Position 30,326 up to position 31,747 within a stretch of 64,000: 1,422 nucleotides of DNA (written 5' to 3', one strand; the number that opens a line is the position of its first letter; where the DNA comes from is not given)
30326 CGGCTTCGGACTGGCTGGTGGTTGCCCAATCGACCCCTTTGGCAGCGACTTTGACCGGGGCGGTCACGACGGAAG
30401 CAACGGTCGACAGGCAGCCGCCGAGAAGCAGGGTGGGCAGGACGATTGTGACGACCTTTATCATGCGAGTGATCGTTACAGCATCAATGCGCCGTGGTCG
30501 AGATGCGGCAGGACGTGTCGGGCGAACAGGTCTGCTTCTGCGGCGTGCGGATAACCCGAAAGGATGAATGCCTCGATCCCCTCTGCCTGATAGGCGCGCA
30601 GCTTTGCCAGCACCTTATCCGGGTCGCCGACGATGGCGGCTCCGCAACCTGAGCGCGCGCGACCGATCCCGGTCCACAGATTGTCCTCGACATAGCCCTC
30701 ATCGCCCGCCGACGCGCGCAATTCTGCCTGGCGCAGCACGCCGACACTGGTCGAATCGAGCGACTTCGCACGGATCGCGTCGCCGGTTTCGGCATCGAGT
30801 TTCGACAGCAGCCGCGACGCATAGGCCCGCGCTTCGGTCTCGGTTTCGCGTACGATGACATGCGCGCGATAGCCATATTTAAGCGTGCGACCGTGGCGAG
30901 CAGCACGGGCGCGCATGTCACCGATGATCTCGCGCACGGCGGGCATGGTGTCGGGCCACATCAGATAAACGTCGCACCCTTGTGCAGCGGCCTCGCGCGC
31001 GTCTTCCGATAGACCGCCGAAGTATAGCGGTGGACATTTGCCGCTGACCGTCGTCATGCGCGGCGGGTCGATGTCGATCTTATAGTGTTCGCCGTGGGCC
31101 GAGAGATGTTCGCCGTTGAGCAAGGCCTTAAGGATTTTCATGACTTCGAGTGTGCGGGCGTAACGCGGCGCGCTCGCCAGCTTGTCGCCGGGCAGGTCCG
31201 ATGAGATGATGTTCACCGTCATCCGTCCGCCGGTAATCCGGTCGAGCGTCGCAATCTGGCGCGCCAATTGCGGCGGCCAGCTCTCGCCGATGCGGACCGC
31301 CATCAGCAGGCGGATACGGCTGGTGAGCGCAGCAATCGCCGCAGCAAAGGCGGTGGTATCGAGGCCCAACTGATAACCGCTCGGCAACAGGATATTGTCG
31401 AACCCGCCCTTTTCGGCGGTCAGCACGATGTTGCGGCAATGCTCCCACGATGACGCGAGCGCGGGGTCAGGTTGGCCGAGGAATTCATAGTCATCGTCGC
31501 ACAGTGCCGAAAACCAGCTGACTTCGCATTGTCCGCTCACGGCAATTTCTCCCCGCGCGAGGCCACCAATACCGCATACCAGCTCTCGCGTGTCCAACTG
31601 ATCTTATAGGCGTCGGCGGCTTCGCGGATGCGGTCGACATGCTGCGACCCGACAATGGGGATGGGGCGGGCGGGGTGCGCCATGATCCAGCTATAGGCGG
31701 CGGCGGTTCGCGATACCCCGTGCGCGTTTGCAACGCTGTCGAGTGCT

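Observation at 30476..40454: Complete sulfoquinovose monooxygenase (sulfo-SMO)-type catabolic locus hidden behind generic annotations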

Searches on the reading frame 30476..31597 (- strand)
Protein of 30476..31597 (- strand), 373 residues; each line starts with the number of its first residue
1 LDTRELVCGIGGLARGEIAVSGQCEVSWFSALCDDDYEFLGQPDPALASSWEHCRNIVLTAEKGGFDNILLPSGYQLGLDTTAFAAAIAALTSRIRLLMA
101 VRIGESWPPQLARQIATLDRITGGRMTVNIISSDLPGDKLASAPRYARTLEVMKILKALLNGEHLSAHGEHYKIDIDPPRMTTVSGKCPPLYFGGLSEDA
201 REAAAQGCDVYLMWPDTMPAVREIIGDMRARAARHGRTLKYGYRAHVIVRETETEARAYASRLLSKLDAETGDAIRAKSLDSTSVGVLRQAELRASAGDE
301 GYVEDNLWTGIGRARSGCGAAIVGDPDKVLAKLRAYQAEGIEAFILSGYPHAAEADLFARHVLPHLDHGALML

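Call 3: search_protein_families(library=pfam, proteins=[window:30476-31597:-])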
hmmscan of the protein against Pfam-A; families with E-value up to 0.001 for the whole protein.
window:30476-31597:- (373 aa): 1 family
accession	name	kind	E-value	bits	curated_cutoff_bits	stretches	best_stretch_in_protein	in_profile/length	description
PF00296.26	Bac_luciferase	-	2.6e-49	168.7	27.9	1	47-341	17-312/314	Luciferase-like monooxygenase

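Call 4: search_protein_families(library=ncbifam, proteins=[window:30476-31597:-])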
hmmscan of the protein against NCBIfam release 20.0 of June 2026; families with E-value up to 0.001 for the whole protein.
window:30476-31597:- (373 aa): 18 families
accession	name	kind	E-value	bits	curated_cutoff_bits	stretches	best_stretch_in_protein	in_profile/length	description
TIGR03565.1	alk_sulf_monoox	equivalog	2.6e-78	263.5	518.2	1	26-366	2-346/346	FMNH2-dependent alkanesulfonate monooxygenase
NF001939.1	PRK00719.1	subfamily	4.1e-77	259.5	510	1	26-368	2-348/373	alkanesulfonate monooxygenase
TIGR04021.1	LLM_DMSO2_sfnG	equivalog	7.8e-39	134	382.95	1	54-367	30-346/350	dimethylsulfone monooxygenase SfnG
TIGR03860.1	FMN_nitrolo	subfamily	1.3e-21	77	279.7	2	78-161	70-161/422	NtaA/DmoA family FMN-dependent monooxygenase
TIGR03619.1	F420_Rv2161c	subfamily_domain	1.5e-18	67.3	166.9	1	83-243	48-213/247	TIGR03619 family F420-dependent LLM class oxidoreductase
TIGR03564.1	F420_MSMEG_4879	subfamily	4.5e-12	46.2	234.25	1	59-269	6-220/265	TIGR03564 family F420-dependent LLM class oxidoreductase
TIGR03612.1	RutA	equivalog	2e-11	44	498.3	1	45-312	21-306/355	pyrimidine utilization protein A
TIGR03841.1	F420_Rv3093c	subfamily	2.6e-11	43.5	213.65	1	54-346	12-294/298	LLM class F420-dependent oxidoreductase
TIGR03559.1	F420_Rv3520c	subfamily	6.3e-09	35.3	335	1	53-184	14-149/325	LLM class F420-dependent oxidoreductase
NF002619.0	PRK02271.1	equivalog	8.4e-09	35.2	276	1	54-345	16-304/329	5,10-methylenetetrahydromethanopterin reductase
TIGR03621.1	F420_MSMEG_2516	subfamily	8.2e-08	31.7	213.15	1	52-209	14-171/295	TIGR03621 family F420-dependent LLM class oxidoreductase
TIGR04024.1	F420_NP1902A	hypoth_equivalog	9.1e-08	31.2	345.4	1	54-261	17-225/330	TIGR04024 family LLM class F420-dependent oxidoreductase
TIGR03560.1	F420_Rv1855c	subfamily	1.3e-07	31.7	231.4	1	51-237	12-217/227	TIGR03560 family F420-dependent LLM class oxidoreductase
TIGR03555.1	F420_mer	equivalog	6.7e-07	29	348.7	1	56-240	16-205/325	5,10-methylenetetrahydromethanopterin reductase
TIGR03557.1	F420_G6P_family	subfamily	1.9e-06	27.2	210.4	1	85-215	53-189/316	TIGR03557 family F420-dependent LLM class oxidoreductase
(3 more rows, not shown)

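Call 5: search_solved_structures(query=window:30476-31597:-, max_evalue=0.00001, show_alignments=2)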
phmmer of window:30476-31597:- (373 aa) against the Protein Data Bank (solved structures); distinct sequences matched with E-value up to 0.00001: 14.
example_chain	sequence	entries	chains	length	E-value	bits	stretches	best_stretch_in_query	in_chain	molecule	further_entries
7oh2_A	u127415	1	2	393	1.7e-110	372.9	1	24-367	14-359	Alkanesulfonate monooxygenase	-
7olf_A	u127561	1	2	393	2.7e-109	368.9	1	23-367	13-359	Methanesulfonate sulfonatase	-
7jv3_A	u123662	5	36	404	3e-67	230.6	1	23-367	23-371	Alkanesulfonate monooxygenase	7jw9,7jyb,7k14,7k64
1nqk_A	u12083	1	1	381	5.5e-60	206.7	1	27-367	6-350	Alkanesulfonate monooxygenase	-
1m41_A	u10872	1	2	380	5.8e-60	206.6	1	27-367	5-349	FMNH2-dependent alkanesulfonate monooxygenase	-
8t0u_A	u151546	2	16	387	1.3e-29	106.7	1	53-365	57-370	FMNH(2)-dependent dimethylsulfone monooxygenase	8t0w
8vw6_A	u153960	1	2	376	1.6e-23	86.7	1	44-365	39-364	Alkanesulfonate monooxygenase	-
3rao_A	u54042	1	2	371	2.6e-20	76.1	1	77-366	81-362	Putative Luciferase-like Monooxygenase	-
7e36_B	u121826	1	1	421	4.2e-08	36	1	82-260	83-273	FMN-dependent oxidoreductase (Nitrilotriacetate monooxygenase family)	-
3sdo_A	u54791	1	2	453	3.3e-07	33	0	83-138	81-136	Nitrilotriacetate monooxygenase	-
1yw1_A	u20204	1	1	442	6.2e-07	32.1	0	44-137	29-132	PROTEIN YTNJ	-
6ask_A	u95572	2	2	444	6.3e-07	32.1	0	44-137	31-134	Putative monooxygenase MoxC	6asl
1tvl_A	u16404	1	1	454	7e-07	31.9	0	44-137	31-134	protein YTNJ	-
3b9n_A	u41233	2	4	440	2.5e-06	30.1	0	175-255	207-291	Alkane monooxygenase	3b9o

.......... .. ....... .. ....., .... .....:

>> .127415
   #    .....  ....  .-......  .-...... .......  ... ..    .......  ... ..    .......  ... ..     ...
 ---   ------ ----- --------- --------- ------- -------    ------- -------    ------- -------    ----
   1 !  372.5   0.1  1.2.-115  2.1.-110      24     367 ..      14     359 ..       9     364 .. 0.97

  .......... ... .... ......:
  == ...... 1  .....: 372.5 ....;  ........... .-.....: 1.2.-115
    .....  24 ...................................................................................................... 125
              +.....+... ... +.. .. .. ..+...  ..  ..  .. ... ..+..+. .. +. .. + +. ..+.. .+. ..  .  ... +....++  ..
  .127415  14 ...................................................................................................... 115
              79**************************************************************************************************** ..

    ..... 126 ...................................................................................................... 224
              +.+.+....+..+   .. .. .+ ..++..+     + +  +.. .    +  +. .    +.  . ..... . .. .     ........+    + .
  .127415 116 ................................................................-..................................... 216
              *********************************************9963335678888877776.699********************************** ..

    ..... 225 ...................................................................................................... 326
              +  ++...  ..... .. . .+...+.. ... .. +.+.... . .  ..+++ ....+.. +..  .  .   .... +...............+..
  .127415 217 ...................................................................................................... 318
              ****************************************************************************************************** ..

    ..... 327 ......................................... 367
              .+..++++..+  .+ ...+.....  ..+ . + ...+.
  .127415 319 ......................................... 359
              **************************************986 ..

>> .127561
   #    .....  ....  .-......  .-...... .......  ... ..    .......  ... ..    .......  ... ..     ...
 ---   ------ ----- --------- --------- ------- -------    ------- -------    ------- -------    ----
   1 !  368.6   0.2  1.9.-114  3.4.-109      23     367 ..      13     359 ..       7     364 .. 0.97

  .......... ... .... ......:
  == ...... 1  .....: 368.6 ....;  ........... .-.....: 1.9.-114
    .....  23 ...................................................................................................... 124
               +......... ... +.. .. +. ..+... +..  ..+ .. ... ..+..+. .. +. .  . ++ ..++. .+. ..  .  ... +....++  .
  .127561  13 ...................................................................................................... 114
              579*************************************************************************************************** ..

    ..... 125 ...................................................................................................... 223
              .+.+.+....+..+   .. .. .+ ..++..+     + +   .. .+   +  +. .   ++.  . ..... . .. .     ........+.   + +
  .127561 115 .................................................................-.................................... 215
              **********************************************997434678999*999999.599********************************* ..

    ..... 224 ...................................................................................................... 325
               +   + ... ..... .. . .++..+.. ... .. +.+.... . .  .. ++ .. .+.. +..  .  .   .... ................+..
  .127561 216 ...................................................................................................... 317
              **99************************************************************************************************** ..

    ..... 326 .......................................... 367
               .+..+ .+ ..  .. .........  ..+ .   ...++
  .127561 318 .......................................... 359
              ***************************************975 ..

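Call 16: find_homologous_proteins(query=window:30476-31597:-, max_evalue=1e-60)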
Query window:30476-31597:- (373 aa): 7991 proteins with E <= 1e-60 among 8000 candidates; the best 120 are listed.
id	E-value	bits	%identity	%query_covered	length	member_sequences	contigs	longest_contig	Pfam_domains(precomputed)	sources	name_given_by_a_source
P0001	3.8e-224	762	94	95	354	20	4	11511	PF00296.27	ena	-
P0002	3.3e-221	752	94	95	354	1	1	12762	PF00296.27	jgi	jgi:alkanesulfonate monooxygenase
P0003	9.5e-221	750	94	94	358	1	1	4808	PF00296.27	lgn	-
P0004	1.1e-220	750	94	95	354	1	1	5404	PF00296.27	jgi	jgi:alkanesulfonate monooxygenase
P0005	2.1e-219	746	93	95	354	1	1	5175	PF00296.27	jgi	jgi:alkanesulfonate monooxygenase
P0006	4.6e-219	745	92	95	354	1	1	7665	PF00296.27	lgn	-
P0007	6.7e-219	744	92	95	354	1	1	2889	PF00296.27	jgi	jgi:alkanesulfonate monooxygenase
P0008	7.5e-219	744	93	95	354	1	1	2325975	PF00296.27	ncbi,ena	-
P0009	7.7e-219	744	92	95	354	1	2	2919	PF00296.27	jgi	jgi:alkanesulfonate monooxygenase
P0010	1.0e-218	744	93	95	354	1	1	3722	PF00296.27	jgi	-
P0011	2.5e-218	743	93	95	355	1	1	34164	PF00296.27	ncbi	-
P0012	7.2e-218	741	92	95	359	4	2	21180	PF00296.27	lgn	-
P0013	9.5e-218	741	92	95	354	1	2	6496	PF00296.27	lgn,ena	-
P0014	1.2e-217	740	92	95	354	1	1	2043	PF00296.27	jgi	-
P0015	1.2e-217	740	92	95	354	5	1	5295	PF00296.27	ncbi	ncbi:MAG: LLM class flavin-dependent oxidoreductase [Sphingomonas sp.]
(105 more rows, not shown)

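Call 19: find_related_loci(query=A1, collection=genome_contigs, flank=10000)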
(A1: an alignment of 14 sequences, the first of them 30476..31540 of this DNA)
Query A1 (354 aa) in genome_contigs; peptide patterns used: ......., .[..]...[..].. (x = any residue, [..] = any of these).
600 stretches matched a pattern (row limit reached: there are more); 576 encode a relative of the query (tblastn E <= 1e-3); the best 80 are kept; 80 distinct loci.
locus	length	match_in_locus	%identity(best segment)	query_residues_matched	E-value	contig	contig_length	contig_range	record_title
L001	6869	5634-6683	94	5-354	0e+0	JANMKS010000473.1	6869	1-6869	MAG: Sphingomonas sp. isolate OTE_64_metabat_122 OTE_64_k141_3433998, whole genome shotgun sequence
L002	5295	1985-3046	92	1-354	0e+0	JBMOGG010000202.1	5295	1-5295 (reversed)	MAG: Sphingomonas sp. isolate Deming_bin.292 contig54396, whole genome shotgun sequence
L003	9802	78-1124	90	6-354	0e+0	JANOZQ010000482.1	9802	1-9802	MAG: Sphingomonas sp. isolate VAR_79_metabat_404 VAR_79_k141_3834445, whole genome shotgun sequence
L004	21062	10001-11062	93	1-354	0e+0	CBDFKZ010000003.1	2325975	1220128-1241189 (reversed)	MAG: Sphingomonas sp. isolate 156e550a-0049-4f01-afe2-9319f1ee689c genome assembly, contig: contig_3, whole genome shotg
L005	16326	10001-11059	92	2-354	0e+0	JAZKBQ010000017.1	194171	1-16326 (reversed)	MAG: Pseudomonadota bacterium isolate ADI_H3L2_1_122_18_3-bin087 ADIH3L21_B087_0_000000000017, whole genome shotgun sequ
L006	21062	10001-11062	92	1-354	0e+0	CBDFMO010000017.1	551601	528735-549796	MAG: Sphingomonas sp. isolate 47e77715-78b7-437a-b3e1-8278db1d53f1 genome assembly, contig: contig_17, whole genome shot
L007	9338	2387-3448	91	1-354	0e+0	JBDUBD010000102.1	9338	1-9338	MAG: Sphingomonadales bacterium isolate cluster4_bin.206 NODE_21119_length_9338_cov_6.782937, whole genome shotgun seque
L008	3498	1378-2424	91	6-354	0e+0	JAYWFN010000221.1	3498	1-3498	MAG: Sphingomonas sp. isolate GL99_UP_concoct_70 GL99_UP_concoct_70_220, whole genome shotgun sequence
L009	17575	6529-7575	91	6-354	0e+0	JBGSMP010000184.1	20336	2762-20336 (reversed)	MAG: Sphingomonadaceae bacterium isolate JTS-AC233 k141_257960, whole genome shotgun sequence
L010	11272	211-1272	84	1-354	0e+0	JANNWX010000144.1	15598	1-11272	MAG: Sphingomonadales bacterium isolate VAR_34_metabat_299 VAR_34_k141_2869226, whole genome shotgun sequence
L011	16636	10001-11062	83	1-354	0e+0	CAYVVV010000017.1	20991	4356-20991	MAG TPA_asm: uncultured Sphingosinicella sp. isolate binchicken_co107_163 genome assembly, contig: NODE_6282_length_2099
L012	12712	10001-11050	82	3-352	0e+0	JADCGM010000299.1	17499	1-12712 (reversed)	MAG: Alphaproteobacteria bacterium isolate M20BS1SP1A70MG M20BS1_299, whole genome shotgun sequence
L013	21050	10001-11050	82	5-354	0e+0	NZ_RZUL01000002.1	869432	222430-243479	Sphingobium algorifonticola strain TLA-22 NODE_2_length_869432_cov_84, whole genome shotgun sequence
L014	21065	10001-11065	79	1-354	0e+0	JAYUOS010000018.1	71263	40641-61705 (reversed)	MAG: Sphingomonadales bacterium isolate GL104_DN_metabinner_1 GL104_DN_metabinner_1_17, whole genome shotgun sequence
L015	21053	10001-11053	81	4-354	0e+0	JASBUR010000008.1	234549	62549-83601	MAG: Sphingomonadaceae bacterium isolate BWSM_79 k141_23374, whole genome shotgun sequence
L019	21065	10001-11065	78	1-354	0e+0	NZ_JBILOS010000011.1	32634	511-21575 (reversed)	MAG: Sphingorhabdus sp. isolate ME2017-11-03_3300044655_group7_bin42 Rohwer_bin2063_scaffold_577_c1, whole genome shotgu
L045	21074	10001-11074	77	4-354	0e+0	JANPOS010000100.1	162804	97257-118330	MAG: Novosphingobium sp. isolate VAR_83_metabat_82 VAR_83_k141_7610743, whole genome shotgun sequence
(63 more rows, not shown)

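Call 47: search_protein_families(library=pfam, proteins=[L045:6065-8062:+, L019:6065-8077:+, L019:1250-2854:-, L019:11126-12205:-, L019:12202-13422:-, L045:11224-12732:+, L045:13241-14431:-, L019:229-1158:-], max_evalue=0.00001)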
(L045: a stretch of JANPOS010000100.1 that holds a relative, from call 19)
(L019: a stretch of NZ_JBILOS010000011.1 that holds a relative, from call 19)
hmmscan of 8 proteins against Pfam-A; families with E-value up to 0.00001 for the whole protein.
L045:6065-8062:+ (665 aa): 2 families
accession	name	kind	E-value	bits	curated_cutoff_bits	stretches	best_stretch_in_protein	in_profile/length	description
PF01055.32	Glyco_hydro_31_2nd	-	5.3e-38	131.6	23.5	1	232-556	4-325/328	Glycosyl hydrolases family 31 TIM-barrel domain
PF21365.3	Glyco_hydro_31_3rd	-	3.1e-19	69.6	24.4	1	567-648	1-82/87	Glycosyl hydrolase family 31 C-terminal domain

L019:6065-8077:+ (670 aa): 2 families
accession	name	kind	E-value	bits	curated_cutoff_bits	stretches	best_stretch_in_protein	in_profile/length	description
PF01055.32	Glyco_hydro_31_2nd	-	2.7e-37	129.3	23.5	1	285-562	52-325/328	Glycosyl hydrolases family 31 TIM-barrel domain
PF21365.3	Glyco_hydro_31_3rd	-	2.8e-18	66.6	24.4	1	573-655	1-85/87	Glycosyl hydrolase family 31 C-terminal domain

L019:1250-2854:- (534 aa): 1 family
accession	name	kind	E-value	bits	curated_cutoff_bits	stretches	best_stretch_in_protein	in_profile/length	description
PF05569.17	Peptidase_M56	-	1.2e-47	163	31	1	10-278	3-294/296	BlaR1 peptidase M56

L019:11126-12205:- (359 aa): 2 families
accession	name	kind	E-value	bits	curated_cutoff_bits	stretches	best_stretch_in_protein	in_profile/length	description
PF03462.23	PCRF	-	1.8e-67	227.4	24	1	12-204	1-194/194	PCRF domain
PF00472.26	RF-1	-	2.1e-45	153.9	35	1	212-321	2-116/116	RF-1 domain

L019:12202-13422:- (406 aa): 2 families
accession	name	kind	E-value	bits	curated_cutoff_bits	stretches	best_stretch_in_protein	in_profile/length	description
PF13393.11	tRNA-synt_His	-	1.3e-32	113.7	25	1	12-314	1-308/308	Histidyl-tRNA synthetase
PF00587.30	tRNA-synt_2b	-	2.5e-15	57.4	29.3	1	70-299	1-147/179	tRNA synthetase class II core domain (G, H, P, S and T)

L045:11224-12732:+ (502 aa): 2 families
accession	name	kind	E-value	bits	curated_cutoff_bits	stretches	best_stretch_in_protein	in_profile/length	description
PF01266.30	DAO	-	2.8e-62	211.7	27.9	1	7-322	1-317/353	FAD dependent oxidoreductase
PF16901.10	DAO_C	-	1.3e-12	48.1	31.4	1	381-480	3-103/126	C-terminal domain of alpha-glycerophosphate oxidase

L045:13241-14431:- (396 aa): 0 families

L019:229-1158:- (309 aa): 2 families
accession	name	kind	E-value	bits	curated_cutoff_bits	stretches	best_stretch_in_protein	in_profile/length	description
PF00753.33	Lactamase_B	-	1.6e-20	74.3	22.7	1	41-226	5-196/196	Metallo-beta-lactamase superfamily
PF17778.7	BLACT_WH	-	1.4e-12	47.8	22.8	1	263-305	3-46/46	Beta-lactamase associated winged helix domain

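Call 53: search_dna_similar(query=window:30476-31540:-, collection=plasmids, mode=protein, max_evalue=1e-80, max_rows=25)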
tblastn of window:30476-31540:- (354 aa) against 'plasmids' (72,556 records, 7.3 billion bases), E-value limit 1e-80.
Records with a match: 29; places in all: 29; records where one place covers at least 80% of the query: 29.
Best place of each record, by identity: 80-90% 1; 60-80% 14; <60% 14.
By first word of the organism name: Rhizobium 7; Novosphingobium 6; Ruegeria 3; Roseivivax 2; Spirosoma 2; Sphingomonas 1; Sphingobium 1; Allorhizobium 1; Marinovum 1; Paracoccus 1; and 4 more.
By predicted mobility (MOB-suite, as given by PLSDB): non-mobilizable 25; conjugative 2; mobilizable 2.
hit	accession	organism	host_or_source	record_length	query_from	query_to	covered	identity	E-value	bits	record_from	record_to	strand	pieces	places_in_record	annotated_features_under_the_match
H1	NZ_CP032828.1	Sphingomonas paeninsulae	whole organism,soil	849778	1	354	100%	89.5%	0e+0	633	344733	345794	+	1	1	LLM class flavin-dependent oxidoreductase | aldo/keto reductase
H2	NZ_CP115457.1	Sphingobium yanoikuyae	cell culture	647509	1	354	100%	75.7%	3e-159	501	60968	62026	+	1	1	LLM class flavin-dependent oxidoreductase | aldo/keto reductase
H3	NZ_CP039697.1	Novosphingobium sp. EMRT-2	cell,freshwater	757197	1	354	100%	75.1%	1e-175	547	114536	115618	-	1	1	LLM class flavin-dependent oxidoreductase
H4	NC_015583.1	Novosphingobium sp. PP1Y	-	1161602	4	352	99%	76.1%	2e-174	544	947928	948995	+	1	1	none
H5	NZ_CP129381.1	Rhizobium sp. SSA_523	single cell,Sea water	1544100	1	352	99%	75.3%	9e-165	516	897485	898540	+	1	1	none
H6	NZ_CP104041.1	Rhizobium sp. WSM4643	Pisum sativum,Cell culture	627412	1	352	99%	75.0%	1e-173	542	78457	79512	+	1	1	LLM class flavin-dependent oxidoreductase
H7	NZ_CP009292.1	Novosphingobium pentaromativorans US6-1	mud sediment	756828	4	352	99%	75.6%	1e-173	542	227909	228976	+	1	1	LLM class flavin-dependent oxidoreductase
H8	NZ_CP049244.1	Allorhizobium pseudoryzae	cell culture,soil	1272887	1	352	99%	74.7%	6e-173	540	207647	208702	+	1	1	none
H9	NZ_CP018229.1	Rhizobium leguminosarum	Vavilovia formosa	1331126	1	352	99%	74.7%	2e-169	530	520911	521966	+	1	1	record has no annotation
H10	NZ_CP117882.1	Novosphingobium sp. KACC 22771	Single cell,soil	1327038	4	354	99%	74.6%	3e-172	538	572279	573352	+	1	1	none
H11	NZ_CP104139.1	Rhizobium sp. WSM1274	Vicia sp.,cell culture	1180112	1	352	99%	74.1%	6e-171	534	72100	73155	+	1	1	record has no annotation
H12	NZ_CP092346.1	Rhizobium gallicum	Phaseolus vulgaris,Cell culture,nodule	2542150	1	352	99%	73.6%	1e-167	525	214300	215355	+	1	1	none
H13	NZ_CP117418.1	Novosphingobium humi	Single cell,Soil from military shooting ...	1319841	4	354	99%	73.7%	3e-169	529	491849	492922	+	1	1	none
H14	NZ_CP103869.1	Novosphingobium humi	pure culture,soil biofilm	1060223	4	354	99%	73.7%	4e-169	529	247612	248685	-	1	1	none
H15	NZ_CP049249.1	Rhizobium rhizoryzae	cell culture,soil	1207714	1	352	99%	71.0%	1e-160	504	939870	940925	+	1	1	none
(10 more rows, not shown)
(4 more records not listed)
